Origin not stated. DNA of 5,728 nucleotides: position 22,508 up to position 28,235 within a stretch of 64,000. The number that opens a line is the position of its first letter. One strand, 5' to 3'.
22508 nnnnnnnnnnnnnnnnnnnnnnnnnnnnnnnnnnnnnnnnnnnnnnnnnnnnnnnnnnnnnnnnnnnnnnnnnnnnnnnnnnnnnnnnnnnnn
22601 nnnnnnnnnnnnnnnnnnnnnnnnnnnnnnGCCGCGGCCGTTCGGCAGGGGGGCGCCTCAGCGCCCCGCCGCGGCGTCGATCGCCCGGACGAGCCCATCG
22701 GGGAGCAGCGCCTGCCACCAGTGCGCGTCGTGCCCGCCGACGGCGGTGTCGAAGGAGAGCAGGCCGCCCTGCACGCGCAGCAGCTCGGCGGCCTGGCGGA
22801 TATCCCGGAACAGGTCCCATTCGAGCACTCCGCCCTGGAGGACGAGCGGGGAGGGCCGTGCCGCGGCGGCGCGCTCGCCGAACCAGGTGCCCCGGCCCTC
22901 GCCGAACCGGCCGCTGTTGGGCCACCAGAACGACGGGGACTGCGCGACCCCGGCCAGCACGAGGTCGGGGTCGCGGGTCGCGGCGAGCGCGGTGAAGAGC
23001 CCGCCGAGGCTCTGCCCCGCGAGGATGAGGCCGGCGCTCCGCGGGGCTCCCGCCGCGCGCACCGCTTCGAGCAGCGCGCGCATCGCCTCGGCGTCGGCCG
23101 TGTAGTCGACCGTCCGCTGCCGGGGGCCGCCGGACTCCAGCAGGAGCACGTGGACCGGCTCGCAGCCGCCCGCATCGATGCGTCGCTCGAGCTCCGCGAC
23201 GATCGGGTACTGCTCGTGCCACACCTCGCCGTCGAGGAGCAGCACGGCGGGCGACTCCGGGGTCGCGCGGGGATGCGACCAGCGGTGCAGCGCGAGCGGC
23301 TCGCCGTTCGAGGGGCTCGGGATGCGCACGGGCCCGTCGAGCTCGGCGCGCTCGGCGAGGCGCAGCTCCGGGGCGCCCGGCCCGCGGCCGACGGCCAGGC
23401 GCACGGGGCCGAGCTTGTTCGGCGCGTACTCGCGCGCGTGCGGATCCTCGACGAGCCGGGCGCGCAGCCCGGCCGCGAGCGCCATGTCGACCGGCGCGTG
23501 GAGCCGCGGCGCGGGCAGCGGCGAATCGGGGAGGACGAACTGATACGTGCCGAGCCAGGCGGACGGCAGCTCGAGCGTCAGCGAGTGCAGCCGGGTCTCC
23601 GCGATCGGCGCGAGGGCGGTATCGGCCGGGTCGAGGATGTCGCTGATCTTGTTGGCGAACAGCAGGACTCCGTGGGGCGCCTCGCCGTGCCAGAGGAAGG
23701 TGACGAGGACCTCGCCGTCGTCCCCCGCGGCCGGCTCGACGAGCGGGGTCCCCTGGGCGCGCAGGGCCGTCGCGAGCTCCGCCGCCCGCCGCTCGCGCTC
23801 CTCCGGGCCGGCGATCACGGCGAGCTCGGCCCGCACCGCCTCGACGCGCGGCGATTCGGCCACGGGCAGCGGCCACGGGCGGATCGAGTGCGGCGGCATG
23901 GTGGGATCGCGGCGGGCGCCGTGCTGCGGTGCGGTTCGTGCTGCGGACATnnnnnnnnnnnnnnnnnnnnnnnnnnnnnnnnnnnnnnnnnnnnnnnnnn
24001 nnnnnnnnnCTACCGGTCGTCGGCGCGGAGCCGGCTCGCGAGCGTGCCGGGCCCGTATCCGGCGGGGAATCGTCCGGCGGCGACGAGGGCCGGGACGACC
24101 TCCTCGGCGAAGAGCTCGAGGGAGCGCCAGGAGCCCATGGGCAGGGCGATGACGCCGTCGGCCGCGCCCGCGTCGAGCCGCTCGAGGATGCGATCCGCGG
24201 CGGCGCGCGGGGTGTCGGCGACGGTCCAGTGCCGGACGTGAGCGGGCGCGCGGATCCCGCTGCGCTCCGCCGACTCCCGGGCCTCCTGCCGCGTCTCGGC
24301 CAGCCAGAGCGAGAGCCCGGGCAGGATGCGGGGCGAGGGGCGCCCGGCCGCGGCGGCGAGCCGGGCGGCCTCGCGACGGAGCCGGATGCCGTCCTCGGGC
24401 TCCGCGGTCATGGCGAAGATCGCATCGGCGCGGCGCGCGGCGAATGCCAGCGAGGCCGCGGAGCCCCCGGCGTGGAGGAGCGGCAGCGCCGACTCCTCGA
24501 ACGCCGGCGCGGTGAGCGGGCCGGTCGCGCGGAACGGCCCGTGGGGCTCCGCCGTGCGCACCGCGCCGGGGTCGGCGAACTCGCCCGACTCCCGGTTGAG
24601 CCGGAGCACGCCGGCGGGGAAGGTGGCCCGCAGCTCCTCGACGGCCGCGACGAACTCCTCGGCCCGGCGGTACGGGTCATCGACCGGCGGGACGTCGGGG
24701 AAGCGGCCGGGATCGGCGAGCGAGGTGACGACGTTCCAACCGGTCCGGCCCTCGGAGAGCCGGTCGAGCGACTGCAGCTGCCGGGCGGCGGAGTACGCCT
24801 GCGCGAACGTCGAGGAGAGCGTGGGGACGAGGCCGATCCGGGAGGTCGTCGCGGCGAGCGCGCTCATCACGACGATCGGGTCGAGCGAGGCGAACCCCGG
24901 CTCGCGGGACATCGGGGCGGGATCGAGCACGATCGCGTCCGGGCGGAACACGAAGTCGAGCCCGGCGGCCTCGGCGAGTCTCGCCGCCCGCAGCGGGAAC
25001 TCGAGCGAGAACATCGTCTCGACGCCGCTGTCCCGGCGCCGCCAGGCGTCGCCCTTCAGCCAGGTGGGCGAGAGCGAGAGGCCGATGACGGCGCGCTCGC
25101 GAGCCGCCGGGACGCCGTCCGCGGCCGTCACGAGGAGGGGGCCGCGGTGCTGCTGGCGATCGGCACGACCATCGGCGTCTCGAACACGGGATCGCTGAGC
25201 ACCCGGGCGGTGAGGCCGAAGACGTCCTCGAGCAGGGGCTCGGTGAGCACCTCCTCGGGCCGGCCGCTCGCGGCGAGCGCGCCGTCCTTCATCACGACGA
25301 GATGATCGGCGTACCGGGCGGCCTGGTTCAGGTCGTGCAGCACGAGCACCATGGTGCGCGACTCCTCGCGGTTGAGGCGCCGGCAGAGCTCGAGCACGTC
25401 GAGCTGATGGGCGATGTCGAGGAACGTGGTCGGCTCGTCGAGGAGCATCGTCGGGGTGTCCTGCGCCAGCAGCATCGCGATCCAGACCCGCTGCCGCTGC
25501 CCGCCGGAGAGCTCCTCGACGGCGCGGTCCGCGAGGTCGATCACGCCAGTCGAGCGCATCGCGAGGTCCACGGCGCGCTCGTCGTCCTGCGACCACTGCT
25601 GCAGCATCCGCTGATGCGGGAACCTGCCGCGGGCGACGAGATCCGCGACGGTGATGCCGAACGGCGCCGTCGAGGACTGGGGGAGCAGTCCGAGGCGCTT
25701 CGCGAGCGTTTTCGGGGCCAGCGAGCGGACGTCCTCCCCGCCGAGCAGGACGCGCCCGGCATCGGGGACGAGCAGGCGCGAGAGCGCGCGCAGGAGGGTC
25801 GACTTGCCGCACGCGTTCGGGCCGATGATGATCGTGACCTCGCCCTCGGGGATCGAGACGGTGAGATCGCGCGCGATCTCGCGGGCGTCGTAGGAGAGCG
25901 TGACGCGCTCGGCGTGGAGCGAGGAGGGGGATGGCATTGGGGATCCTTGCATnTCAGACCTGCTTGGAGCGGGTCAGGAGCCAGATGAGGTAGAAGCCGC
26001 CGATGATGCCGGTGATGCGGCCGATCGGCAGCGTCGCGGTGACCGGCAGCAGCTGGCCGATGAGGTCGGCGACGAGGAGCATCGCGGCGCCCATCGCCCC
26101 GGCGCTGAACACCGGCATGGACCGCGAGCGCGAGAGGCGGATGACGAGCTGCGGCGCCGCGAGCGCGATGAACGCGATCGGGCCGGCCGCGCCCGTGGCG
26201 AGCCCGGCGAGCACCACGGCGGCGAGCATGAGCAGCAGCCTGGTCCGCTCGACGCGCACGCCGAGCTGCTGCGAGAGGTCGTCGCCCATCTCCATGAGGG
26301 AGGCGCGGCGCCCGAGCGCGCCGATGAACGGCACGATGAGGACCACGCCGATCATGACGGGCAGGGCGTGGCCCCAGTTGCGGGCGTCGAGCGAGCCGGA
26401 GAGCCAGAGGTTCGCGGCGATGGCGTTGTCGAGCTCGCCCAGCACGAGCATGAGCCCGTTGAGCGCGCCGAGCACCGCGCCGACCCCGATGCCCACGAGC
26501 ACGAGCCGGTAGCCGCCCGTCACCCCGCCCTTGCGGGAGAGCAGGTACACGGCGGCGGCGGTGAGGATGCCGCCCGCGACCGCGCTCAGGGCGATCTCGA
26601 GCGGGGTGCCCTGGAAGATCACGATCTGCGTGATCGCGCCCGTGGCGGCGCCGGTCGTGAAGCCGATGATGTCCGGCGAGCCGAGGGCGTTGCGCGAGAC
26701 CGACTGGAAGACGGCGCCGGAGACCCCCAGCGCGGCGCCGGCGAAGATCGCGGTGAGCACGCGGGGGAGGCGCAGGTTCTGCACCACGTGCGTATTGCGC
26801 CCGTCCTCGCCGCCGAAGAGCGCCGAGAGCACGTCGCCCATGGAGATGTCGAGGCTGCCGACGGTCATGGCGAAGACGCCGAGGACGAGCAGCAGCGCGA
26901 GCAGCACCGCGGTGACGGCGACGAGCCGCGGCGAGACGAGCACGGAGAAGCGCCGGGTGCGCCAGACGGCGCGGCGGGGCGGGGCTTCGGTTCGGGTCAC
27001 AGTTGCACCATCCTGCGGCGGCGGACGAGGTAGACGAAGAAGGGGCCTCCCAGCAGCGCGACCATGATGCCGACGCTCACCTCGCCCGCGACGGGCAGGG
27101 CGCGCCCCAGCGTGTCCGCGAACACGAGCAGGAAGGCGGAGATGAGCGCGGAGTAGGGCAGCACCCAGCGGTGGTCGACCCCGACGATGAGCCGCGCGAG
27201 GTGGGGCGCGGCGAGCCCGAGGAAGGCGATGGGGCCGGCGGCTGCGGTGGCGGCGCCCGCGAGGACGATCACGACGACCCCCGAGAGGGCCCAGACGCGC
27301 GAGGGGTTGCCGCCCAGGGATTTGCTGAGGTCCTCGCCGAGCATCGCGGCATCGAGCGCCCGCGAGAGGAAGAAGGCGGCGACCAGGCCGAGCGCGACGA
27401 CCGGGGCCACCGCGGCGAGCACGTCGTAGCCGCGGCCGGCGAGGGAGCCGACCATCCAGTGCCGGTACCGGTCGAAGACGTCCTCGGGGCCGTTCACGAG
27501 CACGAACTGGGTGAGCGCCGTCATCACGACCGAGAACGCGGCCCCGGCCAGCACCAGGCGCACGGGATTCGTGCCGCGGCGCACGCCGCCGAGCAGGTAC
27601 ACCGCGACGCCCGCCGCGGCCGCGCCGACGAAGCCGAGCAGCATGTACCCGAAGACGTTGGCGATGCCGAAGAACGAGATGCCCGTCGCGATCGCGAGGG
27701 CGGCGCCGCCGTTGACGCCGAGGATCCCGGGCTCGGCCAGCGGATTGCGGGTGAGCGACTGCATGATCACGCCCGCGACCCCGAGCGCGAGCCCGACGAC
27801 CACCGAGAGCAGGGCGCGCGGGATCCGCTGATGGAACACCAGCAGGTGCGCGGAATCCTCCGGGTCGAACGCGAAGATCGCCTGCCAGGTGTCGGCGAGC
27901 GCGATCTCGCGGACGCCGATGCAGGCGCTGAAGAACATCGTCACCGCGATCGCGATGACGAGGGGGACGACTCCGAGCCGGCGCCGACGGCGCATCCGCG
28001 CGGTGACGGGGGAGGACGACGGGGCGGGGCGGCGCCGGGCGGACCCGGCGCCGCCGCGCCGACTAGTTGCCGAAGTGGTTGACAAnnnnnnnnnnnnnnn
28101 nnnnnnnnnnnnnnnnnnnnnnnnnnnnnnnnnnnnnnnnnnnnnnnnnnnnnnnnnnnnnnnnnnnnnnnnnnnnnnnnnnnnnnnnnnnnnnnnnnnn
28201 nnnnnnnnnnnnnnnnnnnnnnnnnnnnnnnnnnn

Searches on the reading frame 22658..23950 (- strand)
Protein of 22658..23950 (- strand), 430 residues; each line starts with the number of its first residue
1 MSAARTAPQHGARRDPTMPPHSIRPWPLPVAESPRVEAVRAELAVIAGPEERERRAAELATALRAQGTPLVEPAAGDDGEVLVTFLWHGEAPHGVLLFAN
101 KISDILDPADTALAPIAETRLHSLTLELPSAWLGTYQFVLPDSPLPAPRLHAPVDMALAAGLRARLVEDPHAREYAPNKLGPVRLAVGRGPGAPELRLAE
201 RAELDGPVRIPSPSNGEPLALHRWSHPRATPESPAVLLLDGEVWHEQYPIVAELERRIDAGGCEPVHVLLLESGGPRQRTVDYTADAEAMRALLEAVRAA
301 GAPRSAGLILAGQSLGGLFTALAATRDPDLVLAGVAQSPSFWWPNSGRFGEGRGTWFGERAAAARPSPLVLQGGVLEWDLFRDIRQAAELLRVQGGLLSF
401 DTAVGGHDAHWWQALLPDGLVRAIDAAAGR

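Call 33: search_protein_families(library=ncbifam, proteins=[window:22658-23950:-])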
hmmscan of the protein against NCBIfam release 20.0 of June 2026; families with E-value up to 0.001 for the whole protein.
window:22658-23950:- (430 aa): 1 family
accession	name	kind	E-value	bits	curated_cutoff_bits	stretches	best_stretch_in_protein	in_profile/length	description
NF007758.0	PRK10439.1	equivalog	1.3e-28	100.1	222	2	230-422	210-409/418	enterochelin esterase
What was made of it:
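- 22658..23950 (-): Enterochelin-esterase-like gene. It follows a 59-nt gap with no terminator and is the probable last gene of the operon. NCBIfam enterochelin esterase, 100 bits, below the cut-off (call 33).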

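Call 35: search_protein_families(library=pfam, proteins=[window:22658-23950:-])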
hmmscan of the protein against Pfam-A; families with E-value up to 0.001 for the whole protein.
window:22658-23950:- (430 aa): 3 families
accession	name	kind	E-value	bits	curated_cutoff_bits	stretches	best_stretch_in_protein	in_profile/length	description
PF11806.14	Enterochelin_N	-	4.2e-10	40.8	27.1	1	83-195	2-116/120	Enterochelin esterase, N-terminal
PF00756.26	Esterase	-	4.4e-10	40.2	22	1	230-420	21-248/251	Putative esterase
PF12146.15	Hydrolase_4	-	0.0005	19.9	27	0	282-346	54-116/239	Serine aminopeptidase, S33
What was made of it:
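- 22658..23950 (-): Pfam Enterochelin_N plus Esterase (call 35).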

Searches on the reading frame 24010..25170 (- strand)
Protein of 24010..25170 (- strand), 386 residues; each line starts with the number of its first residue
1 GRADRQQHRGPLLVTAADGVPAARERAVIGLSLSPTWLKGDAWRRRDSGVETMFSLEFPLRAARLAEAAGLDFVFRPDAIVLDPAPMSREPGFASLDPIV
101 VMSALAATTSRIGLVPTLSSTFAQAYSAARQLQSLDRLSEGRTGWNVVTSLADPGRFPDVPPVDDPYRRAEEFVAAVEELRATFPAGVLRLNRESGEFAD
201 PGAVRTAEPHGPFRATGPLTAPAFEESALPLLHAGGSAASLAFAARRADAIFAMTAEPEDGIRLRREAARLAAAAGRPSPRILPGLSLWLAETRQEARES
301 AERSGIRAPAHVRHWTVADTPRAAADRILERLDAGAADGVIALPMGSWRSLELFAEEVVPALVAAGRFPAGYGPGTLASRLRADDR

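Call 7: search_protein_families(library=pfam, proteins=[window:24010-25170:-])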
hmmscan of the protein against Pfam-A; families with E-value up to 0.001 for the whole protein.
window:24010-25170:- (386 aa): 1 family
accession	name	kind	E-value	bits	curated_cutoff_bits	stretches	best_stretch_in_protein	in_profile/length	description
PF00296.26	Bac_luciferase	-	2.8e-30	106.2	27.9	1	54-335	20-274/314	Luciferase-like monooxygenase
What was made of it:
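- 24010..25131 (-): Luciferase-like FMN-dependent monooxygenase gene (NtaA/DmoA-like). Its GTG start overlaps the fepC-like stop codon (GTGA). Pfam Bac_luciferase (call 7).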

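Call 33: search_protein_families(library=ncbifam, proteins=[window:24010-25170:-])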
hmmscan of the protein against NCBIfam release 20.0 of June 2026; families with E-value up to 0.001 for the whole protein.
window:24010-25170:- (386 aa): 10 families
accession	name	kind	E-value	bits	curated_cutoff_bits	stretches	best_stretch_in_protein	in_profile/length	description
TIGR03860.1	FMN_nitrolo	subfamily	9.9e-63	212.4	279.7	2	41-302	13-284/422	NtaA/DmoA family FMN-dependent monooxygenase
TIGR03619.1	F420_Rv2161c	subfamily_domain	1.7e-10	40.9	166.9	1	61-143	2-92/247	TIGR03619 family F420-dependent LLM class oxidoreductase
NF001939.1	PRK00719.1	subfamily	6.4e-09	35.1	510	1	95-353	52-283/373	alkanesulfonate monooxygenase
TIGR03571.1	lucif_BA3436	subfamily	1.5e-08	34.2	303.9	1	51-297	25-248/304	TIGR03571 family LLM class oxidoreductase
TIGR03565.1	alk_sulf_monoox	equivalog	2e-08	33.7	518.2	1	94-351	51-281/346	FMNH2-dependent alkanesulfonate monooxygenase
TIGR03612.1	RutA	equivalog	1.2e-07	31.6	498.3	1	57-155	28-124/355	pyrimidine utilization protein A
TIGR03621.1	F420_MSMEG_2516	subfamily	4e-07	29.4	213.15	1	61-260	18-183/295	TIGR03621 family F420-dependent LLM class oxidoreductase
TIGR03560.1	F420_Rv1855c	subfamily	2.1e-06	27.7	231.4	1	60-143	16-98/227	TIGR03560 family F420-dependent LLM class oxidoreductase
TIGR04021.1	LLM_DMSO2_sfnG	equivalog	9.5e-06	25.2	382.95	1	51-301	22-249/350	dimethylsulfone monooxygenase SfnG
TIGR04027.1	LLM_KPN_01858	hypoth_equivalog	0.00048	19.2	412.9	0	271-341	210-281/326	putative FMN-dependent luciferase-like monooxygenase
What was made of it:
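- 24010..25131 (-): NCBIfam TIGR03860, 212 bits, below the cut-off (call 33).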

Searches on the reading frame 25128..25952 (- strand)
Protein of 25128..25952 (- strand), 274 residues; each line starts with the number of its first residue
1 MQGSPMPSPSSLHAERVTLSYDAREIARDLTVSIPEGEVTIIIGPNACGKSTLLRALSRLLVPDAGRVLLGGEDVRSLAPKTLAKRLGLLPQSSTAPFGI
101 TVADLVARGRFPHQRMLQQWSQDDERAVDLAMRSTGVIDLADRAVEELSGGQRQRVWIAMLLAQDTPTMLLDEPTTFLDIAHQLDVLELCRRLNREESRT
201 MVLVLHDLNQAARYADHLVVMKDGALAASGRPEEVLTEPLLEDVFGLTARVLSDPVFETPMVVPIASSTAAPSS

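Call 7: search_protein_families(library=pfam, proteins=[window:25128-25952:-])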
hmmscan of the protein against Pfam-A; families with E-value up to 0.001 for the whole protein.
window:25128-25952:- (274 aa): 9 families
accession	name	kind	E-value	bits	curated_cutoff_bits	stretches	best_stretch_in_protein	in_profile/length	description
PF00005.33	ABC_tran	-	8.3e-30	104.6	25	1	28-176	2-137/137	ABC transporter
PF13304.12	AAA_21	-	6.6e-09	36.7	27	1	39-63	1-25/304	AAA domain, putative AbiEii toxin, Type IV TA system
PF02463.25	SMC_N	-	1.1e-07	31.9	40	0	146-204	135-196/220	RecF/RecN/SMC N terminal domain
PF09818.15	ABC_ATPase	-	2.6e-07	30.4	23.2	1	7-59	55-101/283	P-loop domain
PF13555.12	AAA_29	-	8.5e-07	29.1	27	1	32-65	17-50/61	P-loop containing region of AAA domain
PF13191.12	AAA_16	-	3e-06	28.3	32.6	1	32-212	19-145/167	AAA ATPase domain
PF13175.12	AAA_15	-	4.3e-05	23.8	32.1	1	32-61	19-47/374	AAA ATPase domain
PF13476.12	AAA_23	-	0.00011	23.4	27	1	36-60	18-42/201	AAA domain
PF13514.12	AAA_27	-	0.00015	21.8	22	1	30-61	19-50/206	AAA domain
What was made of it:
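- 25128..25952 (-): fepC-like ATPase gene. Pfam ABC_tran (call 7).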

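Call 33: search_protein_families(library=ncbifam, proteins=[window:25128-25952:-])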
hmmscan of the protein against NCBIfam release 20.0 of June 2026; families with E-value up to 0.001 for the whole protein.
window:25128-25952:- (274 aa): 192 families (the best 25 are shown)
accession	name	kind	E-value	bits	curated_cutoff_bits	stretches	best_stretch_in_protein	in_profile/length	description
NF007606.0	PRK10253.1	equivalog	6.5e-100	333.9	497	1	9-267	5-263/266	iron-enterobactin ABC transporter ATP-binding protein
NF008409.0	PRK11231.1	equivalog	2.1e-96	322.2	375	1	11-263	2-253/255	Fe(3+) dicitrate ABC transporter ATP-binding protein FecE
NF007082.0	PRK09536.1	equivalog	4.2e-74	250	537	1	17-268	9-261/402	corrinoid ABC transporter ATPase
NF010068.0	PRK13548.1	equivalog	2e-73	246.7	261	1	11-264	5-259/261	heme ABC transporter ATP-binding protein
TIGR03873.1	F420-0_ABC_ATP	hypoth_equivalog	1e-69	234.6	372.4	1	12-262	2-251/256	putative F420-0 ABC transporter ATP-binding protein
NF007863.0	PRK10575.1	equivalog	5.1e-67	226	433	1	8-261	8-261/265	Fe3+-hydroxamate ABC transporter ATP-binding protein FhuC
NF052485.1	sider_ATP_EitC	equivalog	3.6e-60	203.5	485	1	11-252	2-239/251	siderophore ABC transporter ATP-binding protein EitC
NF010067.0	PRK13547.1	equivalog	8.3e-47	159.7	374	1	12-264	2-271/272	heme ABC transporter ATP-binding protein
NF053840.1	MnTportMntADein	equivalog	8.3e-45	153.2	400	1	12-246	2-230/240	manganese ABC transporter ATP-binding protein MntA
NF040873.1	AztA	equivalog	9.5e-41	139.5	220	1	21-218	2-188/191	zinc ABC transporter ATP-binding protein AztA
TIGR04520.1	ECF_ATPase_1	equivalog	4.3e-39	134.6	315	1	14-238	3-226/269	energy-coupling factor transporter ATPase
TIGR02315.1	ABC_phnC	equivalog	3.7e-38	131.3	266.1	1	14-238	4-236/243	phosphonate ABC transporter ATP-binding protein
TIGR04521.1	ECF_ATPase_2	equivalog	1e-36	126.5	330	1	28-238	22-235/279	energy-coupling factor transporter ATPase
TIGR01186.1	proV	subfamily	1.9e-36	125.9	326.6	1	28-240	10-222/363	betaine/proline/choline family ABC transporter ATP-binding protein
NF002981.0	PRK03695.1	equivalog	9.2e-36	123.5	281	1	29-252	18-241/253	vitamin B12 ABC transporter ATP-binding protein BtuD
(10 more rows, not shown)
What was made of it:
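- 25128..25952 (-): The best NCBIfam match is the iron-enterobactin ATP-binding protein, 334 bits, below the cut-off (call 33).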

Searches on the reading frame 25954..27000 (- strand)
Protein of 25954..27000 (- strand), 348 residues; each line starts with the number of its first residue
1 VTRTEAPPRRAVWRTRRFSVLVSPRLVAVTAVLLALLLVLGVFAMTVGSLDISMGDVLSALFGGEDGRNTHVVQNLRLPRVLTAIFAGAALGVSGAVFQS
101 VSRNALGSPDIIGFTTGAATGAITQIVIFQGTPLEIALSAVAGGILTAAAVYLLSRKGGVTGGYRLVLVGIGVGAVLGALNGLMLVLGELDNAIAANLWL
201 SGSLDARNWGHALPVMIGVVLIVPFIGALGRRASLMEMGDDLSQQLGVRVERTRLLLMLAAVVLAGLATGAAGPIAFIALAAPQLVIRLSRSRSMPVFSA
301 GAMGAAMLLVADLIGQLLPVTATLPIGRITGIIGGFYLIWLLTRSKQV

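Call 7: search_protein_families(library=pfam, proteins=[window:25954-27000:-])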
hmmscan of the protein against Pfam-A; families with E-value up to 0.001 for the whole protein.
window:25954-27000:- (348 aa): 1 family
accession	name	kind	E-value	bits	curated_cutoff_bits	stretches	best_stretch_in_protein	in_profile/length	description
PF01032.23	FecCD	-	1.2e-74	251.6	26.5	1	36-344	1-311/311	FecCD transport family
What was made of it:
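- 25954..27000 (-): fepG-like permease gene. It overlaps the previous gene by 4 nt. Pfam FecCD, E = 1e-74 (call 7).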

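Call 33: search_protein_families(library=ncbifam, proteins=[window:25954-27000:-])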
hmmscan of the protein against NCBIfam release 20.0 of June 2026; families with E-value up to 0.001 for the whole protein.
window:25954-27000:- (348 aa): 16 families
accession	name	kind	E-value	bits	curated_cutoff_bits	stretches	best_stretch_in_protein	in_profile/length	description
NF007759.0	PRK10440.1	equivalog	1.3e-90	304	422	1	21-345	3-326/330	iron-enterobactin ABC transporter permease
NF007867.0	PRK10577.1-3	subfamily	1.2e-61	208.9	849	1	17-347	376-707/710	Fe(3+)-hydroxamate ABC transporter permease FhuB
NF007872.0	PRK10577.2-3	equivalog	1.6e-59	201.9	727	1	25-346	351-670/676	Fe(3+)-hydroxamate ABC transporter permease FhuB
NF007871.0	PRK10577.2-2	equivalog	5.5e-56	190.4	899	1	29-346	360-677/679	Fe(3+)-hydroxamate ABC transporter permease FhuB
NF007866.0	PRK10577.1-2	equivalog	8.9e-50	169.7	554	1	37-346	358-664/666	Fe(3+)-hydroxamate ABC transporter permease FhuB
NF007299.0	PRK09777.1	equivalog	4.9e-49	167.3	406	1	29-346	5-318/318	Fe(3+) dicitrate ABC transporter permease subunit FecD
NF007870.0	PRK10577.2-1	equivalog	3.3e-42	145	1355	1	34-346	362-674/678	Fe(3+)-hydroxamate ABC transporter permease FhuB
NF008407.0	PRK11228.1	equivalog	4.9e-42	144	396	1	30-344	10-328/330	iron-dicitrate ABC transporter permease FecC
NF007873.0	PRK10577.2-4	equivalog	7.8e-42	143.8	1012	1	24-344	325-642/646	Fe(3+)-hydroxamate ABC transporter permease FhuB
NF007760.0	PRK10441.1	equivalog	6.8e-41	140.5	428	1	24-346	8-330/335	Fe(3+)-siderophore ABC transporter permease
NF003001.0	PRK03784.1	equivalog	2.5e-40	138.6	334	1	36-347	18-330/332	vitamin B12 ABC transporter permease BtuC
NF007081.0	PRK09535.1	equivalog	8.7e-39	133.9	461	1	69-344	87-360/366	vitamin B12 ABC transporter permease BtuC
NF007869.0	PRK10577.1-6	equivalog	8.4e-34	117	954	1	20-343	371-692/703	Fe(3+)-hydroxamate ABC transporter permease FhuB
TIGR03869.1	F420-0_ABCperm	hypoth_equivalog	2.9e-33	115.5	437.35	1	41-347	6-323/325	putative F420-0 ABC transporter permease subunit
NF007868.0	PRK10577.1-5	equivalog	6.3e-32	110.9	943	1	65-345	384-664/666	Fe(3+)-hydroxamate ABC transporter permease FhuB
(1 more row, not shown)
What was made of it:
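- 25954..27000 (-): The best NCBIfam match is the iron-enterobactin permease, below the cut-off (call 33).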

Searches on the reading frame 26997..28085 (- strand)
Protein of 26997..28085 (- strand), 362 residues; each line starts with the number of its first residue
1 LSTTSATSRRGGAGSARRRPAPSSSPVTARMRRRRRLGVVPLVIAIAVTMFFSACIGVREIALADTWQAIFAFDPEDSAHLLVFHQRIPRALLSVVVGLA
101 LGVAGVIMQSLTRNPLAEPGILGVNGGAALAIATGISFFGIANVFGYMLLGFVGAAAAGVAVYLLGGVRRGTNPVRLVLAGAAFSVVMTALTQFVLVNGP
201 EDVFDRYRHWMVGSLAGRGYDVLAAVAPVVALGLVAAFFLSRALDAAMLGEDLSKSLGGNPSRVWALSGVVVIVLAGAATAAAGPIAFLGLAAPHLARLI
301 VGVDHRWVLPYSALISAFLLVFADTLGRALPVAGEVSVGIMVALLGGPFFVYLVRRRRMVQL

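Call 7: search_protein_families(library=pfam, proteins=[window:26997-28085:-])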
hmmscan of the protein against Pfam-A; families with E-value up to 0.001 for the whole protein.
window:26997-28085:- (362 aa): 1 family
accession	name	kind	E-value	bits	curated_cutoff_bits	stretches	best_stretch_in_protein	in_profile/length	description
PF01032.23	FecCD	-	1.1e-91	307.5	26.5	1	46-356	2-311/311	FecCD transport family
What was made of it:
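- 26997..27995 (-): fepD-like permease gene. Pfam FecCD, E = 1e-91 (call 7).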

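Call 33: search_protein_families(library=ncbifam, proteins=[window:26997-28085:-])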
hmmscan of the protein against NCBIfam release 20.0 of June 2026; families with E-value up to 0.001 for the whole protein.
window:26997-28085:- (362 aa): 16 families
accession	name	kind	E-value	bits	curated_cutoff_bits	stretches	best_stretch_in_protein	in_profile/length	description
NF007760.0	PRK10441.1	equivalog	1.9e-82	277.1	428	1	31-360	5-332/335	Fe(3+)-siderophore ABC transporter permease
NF007872.0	PRK10577.2-3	equivalog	3.5e-80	270.2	727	1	31-359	10-333/676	Fe(3+)-hydroxamate ABC transporter permease FhuB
NF007867.0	PRK10577.1-3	subfamily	8.7e-66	222.7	849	2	13-294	14-292/710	Fe(3+)-hydroxamate ABC transporter permease FhuB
NF008407.0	PRK11228.1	equivalog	2.8e-62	210.5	396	1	42-357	16-329/330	iron-dicitrate ABC transporter permease FecC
NF007299.0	PRK09777.1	equivalog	1.2e-61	208.8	406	1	42-357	9-317/318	Fe(3+) dicitrate ABC transporter permease subunit FecD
NF007866.0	PRK10577.1-2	equivalog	1.6e-56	192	554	1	25-358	343-664/666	Fe(3+)-hydroxamate ABC transporter permease FhuB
NF007081.0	PRK09535.1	equivalog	4.7e-56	190.7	461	1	46-360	54-364/366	vitamin B12 ABC transporter permease BtuC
NF007871.0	PRK10577.2-2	equivalog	3.2e-54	184.6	899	1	45-357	21-331/679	Fe(3+)-hydroxamate ABC transporter permease FhuB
NF007868.0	PRK10577.1-5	equivalog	3.3e-52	177.9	943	2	84-357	393-664/666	Fe(3+)-hydroxamate ABC transporter permease FhuB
NF003001.0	PRK03784.1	equivalog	9.8e-49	166.3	334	1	29-358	9-329/332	vitamin B12 ABC transporter permease BtuC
TIGR03869.1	F420-0_ABCperm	hypoth_equivalog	1.1e-45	156.4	437.35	1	46-360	2-324/325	putative F420-0 ABC transporter permease subunit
NF007759.0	PRK10440.1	equivalog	6.1e-42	144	422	1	31-354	4-323/330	iron-enterobactin ABC transporter permease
NF007873.0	PRK10577.2-4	equivalog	1.1e-40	140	1012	1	83-356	32-300/646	Fe(3+)-hydroxamate ABC transporter permease FhuB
NF007870.0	PRK10577.2-1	equivalog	3.6e-40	138.3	1355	1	82-356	399-672/678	Fe(3+)-hydroxamate ABC transporter permease FhuB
NF007869.0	PRK10577.1-6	equivalog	3.1e-36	125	954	2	23-197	15-184/703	Fe(3+)-hydroxamate ABC transporter permease FhuB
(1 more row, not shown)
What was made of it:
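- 26997..27995 (-): The best NCBIfam match is the Fe(3+)-siderophore permease, below the cut-off (call 33).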
